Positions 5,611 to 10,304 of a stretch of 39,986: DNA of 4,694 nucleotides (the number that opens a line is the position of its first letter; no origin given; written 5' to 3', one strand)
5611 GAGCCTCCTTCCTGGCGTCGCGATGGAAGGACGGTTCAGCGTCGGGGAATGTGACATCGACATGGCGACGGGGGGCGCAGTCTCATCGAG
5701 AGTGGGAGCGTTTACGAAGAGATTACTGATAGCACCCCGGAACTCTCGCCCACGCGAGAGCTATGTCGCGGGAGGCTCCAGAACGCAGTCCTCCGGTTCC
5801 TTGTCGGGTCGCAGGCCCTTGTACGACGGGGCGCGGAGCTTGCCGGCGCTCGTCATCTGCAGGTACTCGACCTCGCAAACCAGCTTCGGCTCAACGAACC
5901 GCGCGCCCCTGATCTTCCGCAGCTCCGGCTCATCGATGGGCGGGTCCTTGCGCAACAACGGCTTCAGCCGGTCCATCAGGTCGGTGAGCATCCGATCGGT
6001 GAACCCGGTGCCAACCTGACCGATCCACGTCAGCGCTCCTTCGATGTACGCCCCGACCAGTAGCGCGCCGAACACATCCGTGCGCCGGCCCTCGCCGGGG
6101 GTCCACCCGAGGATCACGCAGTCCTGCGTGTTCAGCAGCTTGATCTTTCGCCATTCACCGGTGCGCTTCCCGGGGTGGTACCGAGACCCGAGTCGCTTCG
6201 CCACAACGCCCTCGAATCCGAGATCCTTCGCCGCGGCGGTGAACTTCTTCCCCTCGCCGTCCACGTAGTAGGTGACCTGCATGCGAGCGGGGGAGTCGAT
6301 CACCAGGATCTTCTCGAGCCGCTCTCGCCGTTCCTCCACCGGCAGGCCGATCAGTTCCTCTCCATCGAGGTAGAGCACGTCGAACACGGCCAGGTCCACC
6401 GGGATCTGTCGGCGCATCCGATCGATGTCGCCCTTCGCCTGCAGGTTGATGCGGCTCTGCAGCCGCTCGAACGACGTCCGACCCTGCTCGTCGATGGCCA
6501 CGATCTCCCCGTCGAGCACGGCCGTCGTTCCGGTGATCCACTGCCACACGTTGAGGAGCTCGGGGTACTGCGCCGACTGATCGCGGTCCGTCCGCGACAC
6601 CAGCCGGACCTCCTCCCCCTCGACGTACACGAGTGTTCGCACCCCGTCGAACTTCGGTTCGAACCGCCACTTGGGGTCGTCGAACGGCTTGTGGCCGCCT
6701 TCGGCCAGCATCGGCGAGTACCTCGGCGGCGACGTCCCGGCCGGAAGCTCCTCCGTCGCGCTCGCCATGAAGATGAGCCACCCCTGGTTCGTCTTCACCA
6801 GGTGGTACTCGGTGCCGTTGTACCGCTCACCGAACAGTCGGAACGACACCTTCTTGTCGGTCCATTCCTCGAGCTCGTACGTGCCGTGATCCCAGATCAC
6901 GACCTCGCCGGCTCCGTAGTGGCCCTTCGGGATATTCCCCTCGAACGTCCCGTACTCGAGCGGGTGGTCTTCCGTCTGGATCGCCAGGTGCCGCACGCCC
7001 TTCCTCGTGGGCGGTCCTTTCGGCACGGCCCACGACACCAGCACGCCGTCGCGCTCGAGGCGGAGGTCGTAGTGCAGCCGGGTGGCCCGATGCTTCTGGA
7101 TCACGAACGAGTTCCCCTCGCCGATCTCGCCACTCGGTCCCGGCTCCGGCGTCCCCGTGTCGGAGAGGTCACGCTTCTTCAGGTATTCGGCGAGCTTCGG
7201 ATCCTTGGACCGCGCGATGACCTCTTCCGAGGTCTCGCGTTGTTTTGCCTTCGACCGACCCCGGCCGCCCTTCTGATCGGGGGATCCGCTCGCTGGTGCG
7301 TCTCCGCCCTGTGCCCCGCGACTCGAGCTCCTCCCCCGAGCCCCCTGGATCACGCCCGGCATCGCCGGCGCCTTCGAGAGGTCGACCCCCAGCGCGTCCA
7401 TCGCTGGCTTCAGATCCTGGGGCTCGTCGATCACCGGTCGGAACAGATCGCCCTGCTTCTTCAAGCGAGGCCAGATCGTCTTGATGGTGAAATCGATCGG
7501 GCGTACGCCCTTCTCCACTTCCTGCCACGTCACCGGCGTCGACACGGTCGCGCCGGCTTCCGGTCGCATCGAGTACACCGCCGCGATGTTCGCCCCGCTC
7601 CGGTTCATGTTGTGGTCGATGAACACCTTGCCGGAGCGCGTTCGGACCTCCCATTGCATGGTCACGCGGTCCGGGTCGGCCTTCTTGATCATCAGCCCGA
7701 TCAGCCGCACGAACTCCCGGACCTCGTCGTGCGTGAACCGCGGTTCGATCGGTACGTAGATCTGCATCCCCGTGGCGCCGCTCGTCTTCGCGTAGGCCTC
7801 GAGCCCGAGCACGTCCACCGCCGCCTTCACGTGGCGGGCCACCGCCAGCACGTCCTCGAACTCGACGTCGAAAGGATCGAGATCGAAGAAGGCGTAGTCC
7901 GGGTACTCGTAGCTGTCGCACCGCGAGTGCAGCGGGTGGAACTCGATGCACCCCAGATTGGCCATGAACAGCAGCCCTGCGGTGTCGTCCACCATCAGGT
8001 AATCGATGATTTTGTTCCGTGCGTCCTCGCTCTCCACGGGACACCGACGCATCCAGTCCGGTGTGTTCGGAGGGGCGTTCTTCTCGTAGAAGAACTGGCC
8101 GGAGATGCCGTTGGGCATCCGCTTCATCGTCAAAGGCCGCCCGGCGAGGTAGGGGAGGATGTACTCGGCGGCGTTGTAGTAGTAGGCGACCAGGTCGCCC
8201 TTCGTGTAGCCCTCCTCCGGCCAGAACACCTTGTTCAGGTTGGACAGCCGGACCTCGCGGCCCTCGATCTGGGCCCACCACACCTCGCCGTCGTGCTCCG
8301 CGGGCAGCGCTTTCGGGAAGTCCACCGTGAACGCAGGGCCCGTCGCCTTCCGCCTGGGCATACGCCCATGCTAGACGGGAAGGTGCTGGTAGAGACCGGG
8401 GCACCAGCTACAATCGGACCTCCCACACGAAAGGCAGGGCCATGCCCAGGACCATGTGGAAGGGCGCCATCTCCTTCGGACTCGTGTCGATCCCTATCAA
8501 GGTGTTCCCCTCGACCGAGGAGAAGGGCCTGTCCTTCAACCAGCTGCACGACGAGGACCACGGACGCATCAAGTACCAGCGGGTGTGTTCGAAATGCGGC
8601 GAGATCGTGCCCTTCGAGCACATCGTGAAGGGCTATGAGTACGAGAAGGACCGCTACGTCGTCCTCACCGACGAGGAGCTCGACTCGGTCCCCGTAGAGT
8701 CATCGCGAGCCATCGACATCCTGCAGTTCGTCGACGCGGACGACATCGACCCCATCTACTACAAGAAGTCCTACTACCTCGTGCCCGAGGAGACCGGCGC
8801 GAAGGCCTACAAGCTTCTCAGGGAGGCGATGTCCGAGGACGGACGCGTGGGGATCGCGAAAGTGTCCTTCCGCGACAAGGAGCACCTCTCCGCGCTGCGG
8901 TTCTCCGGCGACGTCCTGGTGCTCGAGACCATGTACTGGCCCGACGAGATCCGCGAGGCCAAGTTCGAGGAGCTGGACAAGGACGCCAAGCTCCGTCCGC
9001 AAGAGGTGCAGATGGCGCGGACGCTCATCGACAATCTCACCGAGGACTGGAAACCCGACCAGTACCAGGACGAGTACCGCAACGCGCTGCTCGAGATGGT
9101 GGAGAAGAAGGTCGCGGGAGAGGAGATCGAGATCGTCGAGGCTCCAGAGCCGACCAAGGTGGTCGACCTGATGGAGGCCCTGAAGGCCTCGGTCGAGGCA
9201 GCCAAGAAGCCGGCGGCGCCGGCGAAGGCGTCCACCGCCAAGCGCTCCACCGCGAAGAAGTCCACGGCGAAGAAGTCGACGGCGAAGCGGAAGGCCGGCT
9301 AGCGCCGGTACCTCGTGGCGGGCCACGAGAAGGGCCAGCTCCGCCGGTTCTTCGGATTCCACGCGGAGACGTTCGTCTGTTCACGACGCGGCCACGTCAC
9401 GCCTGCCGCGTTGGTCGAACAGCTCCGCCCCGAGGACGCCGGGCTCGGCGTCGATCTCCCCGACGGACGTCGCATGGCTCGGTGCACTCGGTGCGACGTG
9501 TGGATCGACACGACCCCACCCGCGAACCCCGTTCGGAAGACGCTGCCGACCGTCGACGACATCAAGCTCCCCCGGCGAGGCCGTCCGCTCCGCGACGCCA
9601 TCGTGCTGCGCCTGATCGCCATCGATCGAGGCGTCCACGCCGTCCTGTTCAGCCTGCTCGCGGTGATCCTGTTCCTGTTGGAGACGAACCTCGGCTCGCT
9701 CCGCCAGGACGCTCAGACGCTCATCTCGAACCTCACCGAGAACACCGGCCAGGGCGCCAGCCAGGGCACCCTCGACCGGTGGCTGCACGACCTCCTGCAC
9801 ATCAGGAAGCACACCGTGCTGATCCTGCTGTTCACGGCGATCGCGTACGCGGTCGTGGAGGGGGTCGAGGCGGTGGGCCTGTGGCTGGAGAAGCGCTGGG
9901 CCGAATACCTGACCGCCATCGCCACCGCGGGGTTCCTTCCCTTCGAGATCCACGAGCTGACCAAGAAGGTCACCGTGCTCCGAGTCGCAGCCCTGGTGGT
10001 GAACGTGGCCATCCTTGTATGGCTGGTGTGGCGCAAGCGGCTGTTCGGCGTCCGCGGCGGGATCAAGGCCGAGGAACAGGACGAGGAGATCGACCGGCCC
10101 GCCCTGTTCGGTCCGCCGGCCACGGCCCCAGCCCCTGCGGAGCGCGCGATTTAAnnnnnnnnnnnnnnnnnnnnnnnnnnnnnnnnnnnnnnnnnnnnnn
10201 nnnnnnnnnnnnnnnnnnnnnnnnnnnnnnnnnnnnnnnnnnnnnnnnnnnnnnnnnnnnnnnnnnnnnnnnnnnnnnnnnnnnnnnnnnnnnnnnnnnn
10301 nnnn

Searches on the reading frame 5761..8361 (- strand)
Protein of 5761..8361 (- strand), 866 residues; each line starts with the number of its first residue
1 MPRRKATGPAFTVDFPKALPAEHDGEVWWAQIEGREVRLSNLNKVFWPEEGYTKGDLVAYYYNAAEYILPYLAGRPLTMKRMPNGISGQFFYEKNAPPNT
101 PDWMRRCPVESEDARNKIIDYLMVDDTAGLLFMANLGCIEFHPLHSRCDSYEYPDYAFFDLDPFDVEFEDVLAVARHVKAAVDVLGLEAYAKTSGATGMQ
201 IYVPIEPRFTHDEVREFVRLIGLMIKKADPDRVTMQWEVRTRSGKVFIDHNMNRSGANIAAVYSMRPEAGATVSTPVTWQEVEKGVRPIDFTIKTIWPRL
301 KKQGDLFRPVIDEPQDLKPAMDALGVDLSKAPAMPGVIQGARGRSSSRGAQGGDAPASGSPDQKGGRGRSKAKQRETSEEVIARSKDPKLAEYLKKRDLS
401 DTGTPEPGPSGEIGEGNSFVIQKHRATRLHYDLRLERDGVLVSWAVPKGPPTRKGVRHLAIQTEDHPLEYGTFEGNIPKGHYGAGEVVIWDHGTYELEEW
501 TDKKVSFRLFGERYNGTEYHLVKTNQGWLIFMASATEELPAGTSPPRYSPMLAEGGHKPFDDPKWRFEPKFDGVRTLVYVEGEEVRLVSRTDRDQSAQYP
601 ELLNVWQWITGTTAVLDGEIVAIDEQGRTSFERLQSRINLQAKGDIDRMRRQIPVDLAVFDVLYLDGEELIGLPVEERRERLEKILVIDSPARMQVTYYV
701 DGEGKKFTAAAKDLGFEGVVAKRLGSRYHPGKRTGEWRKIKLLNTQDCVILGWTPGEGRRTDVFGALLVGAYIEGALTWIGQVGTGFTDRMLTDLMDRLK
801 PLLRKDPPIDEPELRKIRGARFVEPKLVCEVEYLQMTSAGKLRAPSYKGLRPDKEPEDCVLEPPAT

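Call 75: search_protein_families(library=pfam, proteins=[window:5761-8361:-], max_evalue=0.00001)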
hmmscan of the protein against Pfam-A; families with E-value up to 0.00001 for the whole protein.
window:5761-8361:- (866 aa): 4 families
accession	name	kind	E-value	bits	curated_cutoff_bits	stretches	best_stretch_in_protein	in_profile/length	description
PF21686.3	LigD_Prim-Pol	-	9.6e-84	281.4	27.4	1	53-307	1-254/254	LigD, primase-polymerase domain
PF13298.12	LigD_N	-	2.5e-38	130.9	31.1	1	422-523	1-107/107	DNA Ligase D 3'-phosphoesterase domain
PF01068.26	DNA_ligase_A_M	-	3.3e-36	125.3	26.2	1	559-741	16-204/204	ATP dependent DNA ligase domain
PF04679.21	DNA_ligase_A_C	-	1.5e-25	89.8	27.5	1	761-854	2-94/94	ATP dependent DNA ligase C terminal region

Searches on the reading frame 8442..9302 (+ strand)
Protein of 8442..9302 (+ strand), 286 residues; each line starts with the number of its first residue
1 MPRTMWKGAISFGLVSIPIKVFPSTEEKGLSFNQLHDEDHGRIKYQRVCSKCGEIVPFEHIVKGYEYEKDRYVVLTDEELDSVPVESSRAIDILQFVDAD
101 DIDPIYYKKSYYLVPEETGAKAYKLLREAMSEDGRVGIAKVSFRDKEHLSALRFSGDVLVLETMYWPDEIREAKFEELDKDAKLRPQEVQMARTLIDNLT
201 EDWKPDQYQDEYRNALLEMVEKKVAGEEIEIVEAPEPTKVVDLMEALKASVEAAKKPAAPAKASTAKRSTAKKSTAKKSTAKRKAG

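Call 76: search_protein_families(library=pfam, proteins=[window:8442-9302:+], max_evalue=0.00001)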
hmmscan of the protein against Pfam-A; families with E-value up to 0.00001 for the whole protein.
window:8442-9302:+ (286 aa): 1 family
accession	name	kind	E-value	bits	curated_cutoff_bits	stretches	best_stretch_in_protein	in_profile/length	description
PF02735.22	Ku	-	4.2e-57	193.6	25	1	11-191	1-190/190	Ku70/Ku80 beta-barrel domain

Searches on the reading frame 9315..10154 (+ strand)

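Call 76: search_protein_families(library=pfam, proteins=[window:9315-10154:+], max_evalue=0.00001)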
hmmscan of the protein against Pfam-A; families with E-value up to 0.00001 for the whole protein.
window:9315-10154:+ (279 aa): 1 family
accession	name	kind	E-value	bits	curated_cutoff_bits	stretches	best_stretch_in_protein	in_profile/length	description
PF09900.14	DUF2127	-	6.4e-33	114.4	24.3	1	97-240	1-139/140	Predicted membrane protein (DUF2127)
